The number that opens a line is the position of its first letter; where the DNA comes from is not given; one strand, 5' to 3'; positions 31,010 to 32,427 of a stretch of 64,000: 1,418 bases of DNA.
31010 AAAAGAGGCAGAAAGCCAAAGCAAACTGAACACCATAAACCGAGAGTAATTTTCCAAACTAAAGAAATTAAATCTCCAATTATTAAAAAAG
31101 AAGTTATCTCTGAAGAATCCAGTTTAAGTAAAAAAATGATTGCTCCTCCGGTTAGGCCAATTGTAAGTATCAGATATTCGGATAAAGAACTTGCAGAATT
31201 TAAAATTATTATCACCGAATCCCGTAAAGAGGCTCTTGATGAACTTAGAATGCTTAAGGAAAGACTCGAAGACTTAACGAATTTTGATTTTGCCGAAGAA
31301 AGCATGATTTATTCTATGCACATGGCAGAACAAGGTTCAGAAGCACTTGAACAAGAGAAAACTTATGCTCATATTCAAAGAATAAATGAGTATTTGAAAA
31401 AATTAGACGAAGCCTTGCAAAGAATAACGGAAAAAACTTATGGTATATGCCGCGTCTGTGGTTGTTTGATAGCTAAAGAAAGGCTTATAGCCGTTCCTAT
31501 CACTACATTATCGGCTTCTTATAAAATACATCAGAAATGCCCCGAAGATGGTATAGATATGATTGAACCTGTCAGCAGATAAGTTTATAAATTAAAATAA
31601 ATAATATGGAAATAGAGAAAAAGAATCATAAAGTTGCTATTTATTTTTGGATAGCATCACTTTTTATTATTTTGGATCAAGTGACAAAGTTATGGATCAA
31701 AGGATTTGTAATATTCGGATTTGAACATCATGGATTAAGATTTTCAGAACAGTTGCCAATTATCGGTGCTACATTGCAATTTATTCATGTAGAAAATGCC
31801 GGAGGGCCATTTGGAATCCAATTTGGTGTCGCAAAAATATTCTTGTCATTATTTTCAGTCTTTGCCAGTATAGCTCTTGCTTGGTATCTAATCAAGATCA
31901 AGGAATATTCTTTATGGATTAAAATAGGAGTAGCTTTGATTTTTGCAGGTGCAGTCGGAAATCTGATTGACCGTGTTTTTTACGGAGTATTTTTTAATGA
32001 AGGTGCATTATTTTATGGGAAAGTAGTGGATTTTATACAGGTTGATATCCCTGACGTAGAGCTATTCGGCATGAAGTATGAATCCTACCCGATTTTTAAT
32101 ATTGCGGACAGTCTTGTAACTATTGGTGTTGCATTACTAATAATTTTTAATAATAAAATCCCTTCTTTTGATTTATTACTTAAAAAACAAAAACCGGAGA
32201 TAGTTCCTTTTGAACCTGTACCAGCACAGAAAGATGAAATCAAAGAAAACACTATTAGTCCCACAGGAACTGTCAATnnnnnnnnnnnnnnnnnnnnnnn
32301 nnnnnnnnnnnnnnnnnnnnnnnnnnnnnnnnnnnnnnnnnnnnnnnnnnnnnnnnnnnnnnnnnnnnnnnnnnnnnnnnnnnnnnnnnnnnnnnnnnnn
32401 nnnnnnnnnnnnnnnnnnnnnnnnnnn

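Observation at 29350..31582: DksA/TraR-family gene between ileS and lspA carries a ~600-aa histone-H1-like tandem-repeat extension and a +1 frameshift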

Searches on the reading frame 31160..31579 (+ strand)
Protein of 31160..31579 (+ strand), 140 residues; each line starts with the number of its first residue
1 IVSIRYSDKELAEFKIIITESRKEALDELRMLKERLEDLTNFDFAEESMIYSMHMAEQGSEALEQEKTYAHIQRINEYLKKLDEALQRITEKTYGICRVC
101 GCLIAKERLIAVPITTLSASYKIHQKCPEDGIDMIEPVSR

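Call 18: find_related_loci(query=A1, collection=genome_contigs, flank=6000)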
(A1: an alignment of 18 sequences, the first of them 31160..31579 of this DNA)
Query A1 (140 aa) in genome_contigs; peptide patterns used: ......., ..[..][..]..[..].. (x = any residue, [..] = any of these).
329 stretches matched a pattern; 232 encode a relative of the query (tblastn E <= 1e-3); the best 80 are kept; 80 distinct loci.
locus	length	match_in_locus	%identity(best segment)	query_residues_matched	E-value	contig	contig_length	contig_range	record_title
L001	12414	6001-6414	81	1-138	2e-78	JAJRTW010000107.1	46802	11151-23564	MAG: Bacteroidetes bacterium isolate Dive96_bin10.128 k141_1959826, whole genome shotgun sequence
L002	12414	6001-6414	80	2-139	4e-77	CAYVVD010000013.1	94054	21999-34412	MAG TPA_asm: uncultured Hyphomicrobiales bacterium isolate SRP141376_co3_220 genome assembly, contig: NODE_431_length_94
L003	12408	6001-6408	82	3-138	9e-77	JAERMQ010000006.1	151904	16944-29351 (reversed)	MAG: Ignavibacteria bacterium isolate CoA_1_bin.73 scaffold_9, whole genome shotgun sequence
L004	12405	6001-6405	83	4-138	1e-76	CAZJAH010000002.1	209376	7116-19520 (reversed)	MAG TPA_asm: uncultured Hyphomicrobiales bacterium isolate SRP252850_co1_147 genome assembly, contig: NODE_21_length_209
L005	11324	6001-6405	81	4-138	3e-76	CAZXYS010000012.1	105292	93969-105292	MAG TPA_asm: uncultured Hyphomicrobiales bacterium isolate SRP141376_co1_372 genome assembly, contig: NODE_468_length_10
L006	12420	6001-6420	79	1-140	4e-76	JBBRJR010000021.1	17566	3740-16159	MAG: Candidatus Kapaibacterium sp. isolate Co_metawrap_2877 Cmw_2877_k141_26765983_length_17566_cov_7.9984, whole genome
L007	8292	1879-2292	80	3-140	1e-75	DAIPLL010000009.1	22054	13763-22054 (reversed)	MAG TPA_asm: Candidatus Kapaibacterium sp. isolate CTOTU27326 NODE_9_length_22054_cov_26.166462, whole genome shotgun se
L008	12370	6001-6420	79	1-140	1e-75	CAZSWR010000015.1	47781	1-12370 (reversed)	MAG TPA_asm: uncultured Hyphomicrobiales bacterium isolate SRP216815_co1_98 genome assembly, contig: NODE_789_length_477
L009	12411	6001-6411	79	2-138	4e-75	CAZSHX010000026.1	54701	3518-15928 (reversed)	MAG TPA_asm: uncultured Hyphomicrobiales bacterium isolate SRP284006_co1_568 genome assembly, contig: NODE_749_length_54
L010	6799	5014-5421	79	3-138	5e-75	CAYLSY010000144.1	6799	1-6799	MAG TPA_asm: uncultured Hyphomicrobiales bacterium isolate SRP167436_co1_339 genome assembly, contig: NODE_18852_length_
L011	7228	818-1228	79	4-140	9e-75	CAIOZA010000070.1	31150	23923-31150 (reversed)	MAG: uncultured Ignavibacteria bacterium isolate KTt_bin-1687 genome assembly, contig: bin-1687:070/148, whole genome sh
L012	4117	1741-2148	81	3-138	3e-74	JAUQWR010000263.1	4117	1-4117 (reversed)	MAG: Candidatus Kapaibacterium sp. isolate BIN8 contig_105430, whole genome shotgun sequence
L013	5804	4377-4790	77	2-139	7e-74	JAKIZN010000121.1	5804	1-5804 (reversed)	MAG: Bacteroidetes bacterium isolate UR.bin11 UR_contig_46634, whole genome shotgun sequence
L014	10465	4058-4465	81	3-138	9e-74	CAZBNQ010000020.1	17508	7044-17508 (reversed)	MAG TPA_asm: uncultured Hyphomicrobiales bacterium isolate SRP216815_co1_235 genome assembly, contig: NODE_3873_length_1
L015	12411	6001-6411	80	4-140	9e-74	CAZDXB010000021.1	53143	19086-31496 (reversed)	MAG TPA_asm: uncultured Hyphomicrobiales bacterium isolate SRP141376_co1_185 genome assembly, contig: NODE_1580_length_5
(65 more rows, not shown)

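Call 25: search_solved_structures(query=A1, max_evalue=1, show_alignments=2)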
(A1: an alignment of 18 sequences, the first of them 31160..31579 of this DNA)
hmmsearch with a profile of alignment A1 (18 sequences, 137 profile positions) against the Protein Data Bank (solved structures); distinct sequences matched with E-value up to 1: 5.
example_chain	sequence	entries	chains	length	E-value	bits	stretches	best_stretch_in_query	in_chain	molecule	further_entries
6ptg_A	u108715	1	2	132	8.4e-11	45.3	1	13-116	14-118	DnaK Suppressor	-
2kq9_A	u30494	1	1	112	1.7e-05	28.1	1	73-113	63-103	DnaK suppressor protein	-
1tjl_A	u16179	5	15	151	0.00062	23.1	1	70-119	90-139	DnaK suppressor protein | RNA polymerase-binding transcription factor DksA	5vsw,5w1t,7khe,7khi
4ijj_A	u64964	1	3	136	0.002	21.4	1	69-122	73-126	Putative C4-type zinc finger protein, DksA/TraR family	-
5b46_A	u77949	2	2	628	0.99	12.7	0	24-78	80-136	2-oxoacid--ferredoxin oxidoreductase alpha subunit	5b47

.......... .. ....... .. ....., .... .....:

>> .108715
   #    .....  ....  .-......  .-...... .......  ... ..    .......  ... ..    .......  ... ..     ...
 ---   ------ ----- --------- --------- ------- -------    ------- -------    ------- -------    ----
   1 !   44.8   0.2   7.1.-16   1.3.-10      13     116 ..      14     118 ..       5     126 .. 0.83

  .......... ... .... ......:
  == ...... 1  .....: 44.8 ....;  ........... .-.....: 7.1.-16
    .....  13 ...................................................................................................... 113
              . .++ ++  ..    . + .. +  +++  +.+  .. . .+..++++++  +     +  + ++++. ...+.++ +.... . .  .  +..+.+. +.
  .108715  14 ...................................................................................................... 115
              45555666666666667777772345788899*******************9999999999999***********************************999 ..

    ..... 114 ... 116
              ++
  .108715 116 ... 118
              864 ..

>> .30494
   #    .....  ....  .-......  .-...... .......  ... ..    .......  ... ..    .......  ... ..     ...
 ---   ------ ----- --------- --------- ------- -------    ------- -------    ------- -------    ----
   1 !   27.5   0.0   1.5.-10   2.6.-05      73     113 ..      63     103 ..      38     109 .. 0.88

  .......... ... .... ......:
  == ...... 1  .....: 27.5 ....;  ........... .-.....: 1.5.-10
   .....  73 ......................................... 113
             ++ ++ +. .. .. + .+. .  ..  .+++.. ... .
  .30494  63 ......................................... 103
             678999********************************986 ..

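Call 26: search_protein_families(library=ncbifam, proteins=[window:31160-31579:+], max_evalue=1)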
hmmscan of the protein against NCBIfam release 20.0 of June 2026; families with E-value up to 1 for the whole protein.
window:31160-31579:+ (140 aa): 5 families
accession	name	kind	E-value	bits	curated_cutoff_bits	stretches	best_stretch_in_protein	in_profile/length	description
TIGR02890.1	bacill_yteA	subfamily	2.1e-20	73.5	134.4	1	10-125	2-117/159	regulatory protein, yteA family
NF033459.1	DksA_like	equivalog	2.7e-11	43.8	105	1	9-115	1-99/113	RNA polymerase-binding protein DksA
TIGR02420.1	dksA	equivalog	6.7e-11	42.6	115.5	1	8-119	3-105/110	RNA polymerase-binding protein DksA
NF008045.0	PRK10778.1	equivalog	7.2e-05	23.1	289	1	10-122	36-139/151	RNA polymerase-binding protein DksA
TIGR00467.1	lysS_arch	equivalog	0.025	13.1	147.55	1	28-101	399-472/515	lysine--tRNA ligase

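Call 34: predict_structure(alignment_id=A1)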
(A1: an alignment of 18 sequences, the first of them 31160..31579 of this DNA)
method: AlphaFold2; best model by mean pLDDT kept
length: 140 residues; sequences in the alignment: 18
mean_pLDDT: 77.9   pTM: 0.68
mean pLDDT of the five models: 77.9, 75.9, 75.4, 75.3, 72.2
residues with pLDDT >= 90: 55; 70-90: 39; 50-70: 32; < 50: 14
segments of 3 or more residues with pLDDT < 50: 46-50, 135-140
pLDDT, mean of each block of 10 residues (from residue 1): 77 95 96 88 51 57 87 94 94 85 84 74 62 47
secondary structure, 60 per line:
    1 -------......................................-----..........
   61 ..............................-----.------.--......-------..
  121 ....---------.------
elements in order: H8-45 H51-90 H106-111 H119-124

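Call 38: fold_search(model_id=the predicted structure, library=pdb)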
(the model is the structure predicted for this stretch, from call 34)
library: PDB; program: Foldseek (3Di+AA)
matches with E <= 10: 489; with E <= 0.001: 2
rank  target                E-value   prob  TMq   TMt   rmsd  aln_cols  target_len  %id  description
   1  4ijj_A                6.5e-05  1.00  0.70  0.76   2.1       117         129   25  Structure of transcription factor DksA2 from Pseudomonas aeruginosa (released 2013-02-27)
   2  5vsw_M                9.9e-04  1.00  0.62  0.62   3.5       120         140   22  X-ray crystal structure of Escherichia coli RNA polymerase and DksA/ppGpp complex (released 2017-06-14)
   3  4ijj_B                1.1e-03  1.00  0.71  0.76   2.3       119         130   24  Structure of transcription factor DksA2 from Pseudomonas aeruginosa (released 2013-02-27)
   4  1tjl_A                1.2e-03  1.00  0.70  0.68   2.5       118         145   21  Crystal structure of transcription factor DksA from E. coli (released 2004-09-07)
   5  7khi_M                4.4e-03  1.00  0.63  0.62   3.5       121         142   23  Escherichia coli RNA polymerase and rrnBP1 promoter complex with DksA/ppGpp (released 2020-10-28)
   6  6ptg_B                2.2e-02  1.00  0.33  0.52  17.3        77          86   28  Structure of RNA polymerase binding protein and transcriptional regulator Dks from Chlamydia trachomatis L2 (LGV434) (released 2019-07-24)
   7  6ptg_A                2.2e-02  1.00  0.34  0.53  18.0        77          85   28  Structure of RNA polymerase binding protein and transcriptional regulator Dks from Chlamydia trachomatis L2 (LGV434) (released 2019-07-24)
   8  2kq9_MODEL_1_A        1.4e-01  0.82  0.37  0.44  11.7       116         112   28  Solution structure of DnaK suppressor protein from Agrobacterium tumefaciens C58. Northeast Structural Genomic (released 2009-11-17)
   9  6zff_A                2.6e-01  1.00  0.54  0.60   2.1        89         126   21  Pyrococcus furiosus Rad50 coiled coils in rod configuration (released 2020-07-08)
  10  2ejr                  4.2e-01  0.98  0.48  0.11   2.8        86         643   20  LSD1-tranylcypromine complex (released 2008-01-01)
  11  3frt_A                4.2e-01  0.28  0.31  0.31  11.6       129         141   13  The structure of human CHMP3 (residues 8 - 222). (released 2009-06-30)
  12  6kgo                  5.0e-01  0.98  0.49  0.12   2.8        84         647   21  LSD1-S2157 five-membered ring adduct model (released 2020-03-25)
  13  5dac_B                5.0e-01  0.54  0.29  0.13   5.7        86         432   24  ATP-gamma-S bound Rad50 from Chaetomium thermophilum in complex with DNA (released 2016-03-02)
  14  7e0g                  5.9e-01  0.44  0.27  0.09   6.1        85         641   15  Crystal structure of Lysine Specific Demethylase 1 (LSD1) with TAK-418, FAD-adduct (released 2021-03-24)
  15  7vqu                  6.3e-01  0.94  0.46  0.11   3.1        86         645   22  Crystal structure of LSD1 in complex with compound S1427 (released 2022-06-01)
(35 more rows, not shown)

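Call 51: find_related_loci(query=A2, collection=metagenome_contigs, flank=3000)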
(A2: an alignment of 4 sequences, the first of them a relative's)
Query A2 (241 aa) in metagenome_contigs; peptide patterns used: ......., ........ (x = any residue, [..] = any of these).
142 stretches matched a pattern; 29 encode a relative of the query (tblastn E <= 1e-3); 29 distinct loci.
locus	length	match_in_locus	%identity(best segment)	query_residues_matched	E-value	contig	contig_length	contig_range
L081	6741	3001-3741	67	1-241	6e-101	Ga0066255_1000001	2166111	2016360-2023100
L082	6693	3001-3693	69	14-241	1e-98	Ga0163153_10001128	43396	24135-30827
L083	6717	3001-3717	67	6-241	2e-98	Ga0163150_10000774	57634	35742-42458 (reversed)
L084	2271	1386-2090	69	15-241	3e-102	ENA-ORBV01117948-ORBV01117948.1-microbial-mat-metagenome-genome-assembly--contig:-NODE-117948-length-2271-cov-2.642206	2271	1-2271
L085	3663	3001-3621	72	32-241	2e-97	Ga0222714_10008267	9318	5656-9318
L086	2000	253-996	65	1-241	8e-100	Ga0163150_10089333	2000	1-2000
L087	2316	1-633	71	34-241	2e-97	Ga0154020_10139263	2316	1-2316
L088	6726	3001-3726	62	1-241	3e-92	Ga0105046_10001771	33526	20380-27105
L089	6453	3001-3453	85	91-241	4e-89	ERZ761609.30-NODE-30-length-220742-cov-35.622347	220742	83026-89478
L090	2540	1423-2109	62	24-235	2e-90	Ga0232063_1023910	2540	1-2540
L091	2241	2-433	90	98-241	9e-91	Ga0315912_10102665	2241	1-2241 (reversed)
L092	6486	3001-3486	81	81-241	4e-87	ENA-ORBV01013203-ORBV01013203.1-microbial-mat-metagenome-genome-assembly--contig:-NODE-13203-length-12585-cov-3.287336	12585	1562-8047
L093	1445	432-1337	83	37-241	2e-91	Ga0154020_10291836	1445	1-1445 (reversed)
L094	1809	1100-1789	61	12-235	4e-90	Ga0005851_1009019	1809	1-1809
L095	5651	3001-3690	61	12-235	1e-85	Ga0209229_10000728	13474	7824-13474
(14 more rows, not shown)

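Call 78: search_protein_representatives(alignment_id=A1)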
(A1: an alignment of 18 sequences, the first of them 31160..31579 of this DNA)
Query: 18 sequences, 137 profile positions. Proteins with E-value up to 0.001 (for the whole library): 4973; up to 1e-10: 767; up to 1e-30: 59. The best 150 are listed.
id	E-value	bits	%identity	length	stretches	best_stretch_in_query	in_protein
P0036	1.8e-76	271.0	-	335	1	2-135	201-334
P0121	2.2e-76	270.7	-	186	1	1-136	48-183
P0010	7.9e-76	268.9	-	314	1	2-136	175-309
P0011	7.9e-76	268.9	-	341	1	2-136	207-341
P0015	8.8e-76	268.8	-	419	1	1-136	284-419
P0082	1.0e-75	268.6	-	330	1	1-136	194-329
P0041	1.3e-75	268.2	-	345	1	1-136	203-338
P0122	1.8e-75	267.8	-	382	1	1-136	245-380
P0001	2.0e-75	267.6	-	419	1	1-136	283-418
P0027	3.8e-75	266.7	-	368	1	2-136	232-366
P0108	7.8e-75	265.7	-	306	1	1-136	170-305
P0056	8.4e-75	265.6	-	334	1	1-136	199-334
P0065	3.3e-74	263.7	-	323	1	1-136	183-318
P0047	3.1e-73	260.5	-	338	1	1-136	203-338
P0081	5.0e-73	259.9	-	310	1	1-136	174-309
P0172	6.1e-28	113.8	-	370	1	3-134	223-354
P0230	1.4e-19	86.8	-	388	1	1-124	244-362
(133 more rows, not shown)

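Call 81: find_encoding_contigs(protein=P0230, flank=5000, max_places=2)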
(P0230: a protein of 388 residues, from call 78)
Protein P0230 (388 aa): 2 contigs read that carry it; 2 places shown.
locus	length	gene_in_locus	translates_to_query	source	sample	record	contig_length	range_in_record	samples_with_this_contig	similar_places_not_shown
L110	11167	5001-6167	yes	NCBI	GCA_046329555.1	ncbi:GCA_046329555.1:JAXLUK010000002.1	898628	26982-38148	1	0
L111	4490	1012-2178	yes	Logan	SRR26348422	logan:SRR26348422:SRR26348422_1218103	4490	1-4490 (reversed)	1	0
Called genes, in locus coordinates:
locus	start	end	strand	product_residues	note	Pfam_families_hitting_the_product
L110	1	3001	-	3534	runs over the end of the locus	-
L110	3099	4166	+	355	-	PF06580:His_kinase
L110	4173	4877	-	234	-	PF00072:Response_reg, PF04397:LytTR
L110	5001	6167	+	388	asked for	PF01258:zf-dskA_traR (weak)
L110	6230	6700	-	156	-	PF01467:CTP_transf_like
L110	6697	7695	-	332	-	PF03706:LPG_synthase_TM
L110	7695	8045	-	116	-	PF02261:Asp_decarbox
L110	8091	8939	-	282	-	PF00561:Abhydrolase_1, PF12146:Hydrolase_4, PF12695:Abhydrolase_5 (faint), PF12697:Abhydrolase_6, PF02129:Peptidase_S15 (weak)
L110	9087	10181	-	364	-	PF11751:PorP_SprF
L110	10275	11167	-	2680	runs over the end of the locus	PF13573:SprB, PF13585:CHU_C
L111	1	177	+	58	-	?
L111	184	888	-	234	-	PF00072:Response_reg, PF04397:LytTR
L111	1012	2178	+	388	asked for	PF01258:zf-dskA_traR (weak)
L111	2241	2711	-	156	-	PF01467:CTP_transf_like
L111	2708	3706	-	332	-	PF03706:LPG_synthase_TM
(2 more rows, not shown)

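Call 82: find_encoding_contigs(protein=P0172, flank=5000, max_places=2)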
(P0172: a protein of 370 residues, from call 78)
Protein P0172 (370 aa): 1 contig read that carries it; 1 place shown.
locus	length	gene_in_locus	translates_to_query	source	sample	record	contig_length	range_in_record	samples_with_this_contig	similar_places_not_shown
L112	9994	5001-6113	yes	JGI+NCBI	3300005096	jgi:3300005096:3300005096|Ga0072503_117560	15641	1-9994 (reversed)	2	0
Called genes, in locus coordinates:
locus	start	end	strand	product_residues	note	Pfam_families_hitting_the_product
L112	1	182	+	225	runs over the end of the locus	PF01168:Ala_racemase_N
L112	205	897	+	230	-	PF05103:DivIVA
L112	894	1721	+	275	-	PF01048:PNP_UDP_1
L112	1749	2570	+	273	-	PF00133:tRNA-synt_1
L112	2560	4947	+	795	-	PF00133:tRNA-synt_1, PF09334:tRNA-synt_1g, PF01921:tRNA-synt_1f (weak), PF08264:Anticodon_1, PF19302:DUF5915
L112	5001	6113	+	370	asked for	PF01258:zf-dskA_traR (weak)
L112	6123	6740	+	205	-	PF01252:Peptidase_A8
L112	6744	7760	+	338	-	PF01479:S4, PF00849:PseudoU_synth_2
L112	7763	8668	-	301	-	PF00491:Arginase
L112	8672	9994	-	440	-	?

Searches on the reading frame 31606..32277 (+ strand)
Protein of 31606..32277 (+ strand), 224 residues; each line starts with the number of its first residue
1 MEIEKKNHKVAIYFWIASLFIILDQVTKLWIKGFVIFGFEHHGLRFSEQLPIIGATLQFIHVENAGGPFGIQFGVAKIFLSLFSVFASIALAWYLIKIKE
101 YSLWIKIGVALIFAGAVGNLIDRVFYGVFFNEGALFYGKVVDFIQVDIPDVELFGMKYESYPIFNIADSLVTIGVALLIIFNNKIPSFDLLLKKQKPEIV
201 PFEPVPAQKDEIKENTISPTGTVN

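Call 8: search_protein_families(library=pfam, proteins=[window:31606-32277:+], max_evalue=1)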
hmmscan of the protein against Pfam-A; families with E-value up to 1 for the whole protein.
window:31606-32277:+ (224 aa): 1 family
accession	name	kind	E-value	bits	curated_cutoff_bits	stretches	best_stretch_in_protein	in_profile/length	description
PF01252.23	Peptidase_A8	-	3e-32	112.2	25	1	16-180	1-138/142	Signal peptidase (SPase) II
